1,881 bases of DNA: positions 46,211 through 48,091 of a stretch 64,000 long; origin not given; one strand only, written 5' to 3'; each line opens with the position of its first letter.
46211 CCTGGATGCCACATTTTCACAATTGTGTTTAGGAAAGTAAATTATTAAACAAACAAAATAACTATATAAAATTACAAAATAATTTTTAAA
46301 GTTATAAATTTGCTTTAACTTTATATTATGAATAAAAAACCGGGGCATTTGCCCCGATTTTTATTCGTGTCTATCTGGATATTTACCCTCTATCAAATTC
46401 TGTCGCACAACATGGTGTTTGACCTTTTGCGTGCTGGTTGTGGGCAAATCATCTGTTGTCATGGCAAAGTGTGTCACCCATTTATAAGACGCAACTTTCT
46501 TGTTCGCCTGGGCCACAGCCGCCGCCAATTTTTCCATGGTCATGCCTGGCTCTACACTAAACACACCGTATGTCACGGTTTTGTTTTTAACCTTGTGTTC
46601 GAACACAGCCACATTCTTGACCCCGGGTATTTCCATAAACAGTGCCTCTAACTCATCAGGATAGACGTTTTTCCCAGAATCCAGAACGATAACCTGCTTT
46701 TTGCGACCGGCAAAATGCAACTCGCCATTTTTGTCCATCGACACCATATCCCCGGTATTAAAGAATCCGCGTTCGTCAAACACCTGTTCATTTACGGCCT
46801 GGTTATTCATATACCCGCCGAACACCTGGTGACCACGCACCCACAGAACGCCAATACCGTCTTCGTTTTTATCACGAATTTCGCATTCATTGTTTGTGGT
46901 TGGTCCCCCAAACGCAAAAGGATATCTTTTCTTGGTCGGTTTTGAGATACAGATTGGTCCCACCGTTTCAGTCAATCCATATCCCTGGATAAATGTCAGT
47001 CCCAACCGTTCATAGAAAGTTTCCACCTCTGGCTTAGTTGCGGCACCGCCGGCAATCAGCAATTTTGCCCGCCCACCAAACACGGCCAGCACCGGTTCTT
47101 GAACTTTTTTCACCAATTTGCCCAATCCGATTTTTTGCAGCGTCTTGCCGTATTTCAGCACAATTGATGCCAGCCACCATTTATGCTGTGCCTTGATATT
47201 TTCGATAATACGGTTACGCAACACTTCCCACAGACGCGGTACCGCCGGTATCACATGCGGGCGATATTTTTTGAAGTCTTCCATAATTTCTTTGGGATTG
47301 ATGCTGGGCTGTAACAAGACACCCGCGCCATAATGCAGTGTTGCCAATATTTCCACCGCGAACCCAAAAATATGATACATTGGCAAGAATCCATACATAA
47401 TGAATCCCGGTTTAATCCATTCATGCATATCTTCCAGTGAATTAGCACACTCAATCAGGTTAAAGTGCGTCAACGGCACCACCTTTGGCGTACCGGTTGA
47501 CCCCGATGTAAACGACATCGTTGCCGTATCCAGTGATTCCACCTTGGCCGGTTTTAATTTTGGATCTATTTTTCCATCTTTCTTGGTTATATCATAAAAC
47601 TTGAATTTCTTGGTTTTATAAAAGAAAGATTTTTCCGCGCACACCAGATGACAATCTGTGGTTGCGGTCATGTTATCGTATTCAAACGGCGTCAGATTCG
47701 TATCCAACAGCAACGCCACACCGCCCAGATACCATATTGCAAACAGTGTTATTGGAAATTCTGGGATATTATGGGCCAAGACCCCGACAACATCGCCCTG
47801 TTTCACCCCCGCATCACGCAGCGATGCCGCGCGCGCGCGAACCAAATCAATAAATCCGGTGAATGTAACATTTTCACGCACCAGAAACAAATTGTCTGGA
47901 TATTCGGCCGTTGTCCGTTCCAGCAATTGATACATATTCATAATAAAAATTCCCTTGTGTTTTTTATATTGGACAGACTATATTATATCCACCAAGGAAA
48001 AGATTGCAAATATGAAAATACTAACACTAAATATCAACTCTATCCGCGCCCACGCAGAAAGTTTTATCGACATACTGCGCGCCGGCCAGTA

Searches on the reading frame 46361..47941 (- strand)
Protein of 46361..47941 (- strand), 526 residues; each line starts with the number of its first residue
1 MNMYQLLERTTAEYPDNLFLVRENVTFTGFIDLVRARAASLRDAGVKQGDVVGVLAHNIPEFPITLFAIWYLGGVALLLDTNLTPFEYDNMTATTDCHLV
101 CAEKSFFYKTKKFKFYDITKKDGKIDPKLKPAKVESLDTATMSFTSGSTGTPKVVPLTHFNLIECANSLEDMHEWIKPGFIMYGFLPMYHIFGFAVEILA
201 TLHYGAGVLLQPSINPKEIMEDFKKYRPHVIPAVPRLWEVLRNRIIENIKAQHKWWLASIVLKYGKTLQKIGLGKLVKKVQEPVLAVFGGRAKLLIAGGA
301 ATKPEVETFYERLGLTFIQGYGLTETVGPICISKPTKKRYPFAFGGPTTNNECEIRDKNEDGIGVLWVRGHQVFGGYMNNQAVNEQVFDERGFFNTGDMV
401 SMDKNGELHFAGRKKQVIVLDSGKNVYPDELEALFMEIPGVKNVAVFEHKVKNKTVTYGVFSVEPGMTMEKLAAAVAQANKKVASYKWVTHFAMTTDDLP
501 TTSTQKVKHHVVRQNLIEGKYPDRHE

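Call 79: find_encoding_contigs(protein=window:46361-47941:-, flank=10000, max_places=1)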
Protein window:46361-47941:- (526 aa): 23 contigs read that carry it; 1 place shown.
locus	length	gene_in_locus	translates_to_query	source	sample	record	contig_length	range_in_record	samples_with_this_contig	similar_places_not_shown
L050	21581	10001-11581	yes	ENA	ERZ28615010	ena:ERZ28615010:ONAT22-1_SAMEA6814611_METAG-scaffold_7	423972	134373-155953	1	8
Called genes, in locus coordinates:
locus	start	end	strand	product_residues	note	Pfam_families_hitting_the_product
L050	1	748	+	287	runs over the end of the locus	-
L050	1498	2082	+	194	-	PF13302:Acetyltransf_3, PF00583:Acetyltransf_1, PF13420:Acetyltransf_4 (weak)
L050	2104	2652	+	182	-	PF00300:His_Phos_1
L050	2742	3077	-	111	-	PF01638:HxlR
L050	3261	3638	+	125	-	PF01050:MannoseP_isomer (weak), PF07883:Cupin_2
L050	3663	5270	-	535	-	PF04348:LppC (weak), PF13458:Peripla_BP_6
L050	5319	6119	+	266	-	PF00590:TP_methylase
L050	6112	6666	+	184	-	PF03193:RsgA_GTPase (weak), PF00350:Dynamin_N (faint), PF01926:MMR_HSR1, PF02421:FeoB_N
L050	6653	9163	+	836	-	PF12705:PDDEXK_1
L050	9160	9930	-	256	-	PF03372:Exo_endo_phos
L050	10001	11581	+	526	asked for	PF00501:AMP-binding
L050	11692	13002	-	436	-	PF10396:TrmE_N, PF12631:MnmE_helical, PF01926:MMR_HSR1, PF02421:FeoB_N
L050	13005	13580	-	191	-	PF01330:RuvA_N, PF14520:HHH_5, PF07499:RuvA_C (weak)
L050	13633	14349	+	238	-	PF20772:TACO1_YebC_N, PF01709:Transcrip_reg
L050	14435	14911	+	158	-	PF02075:RuvC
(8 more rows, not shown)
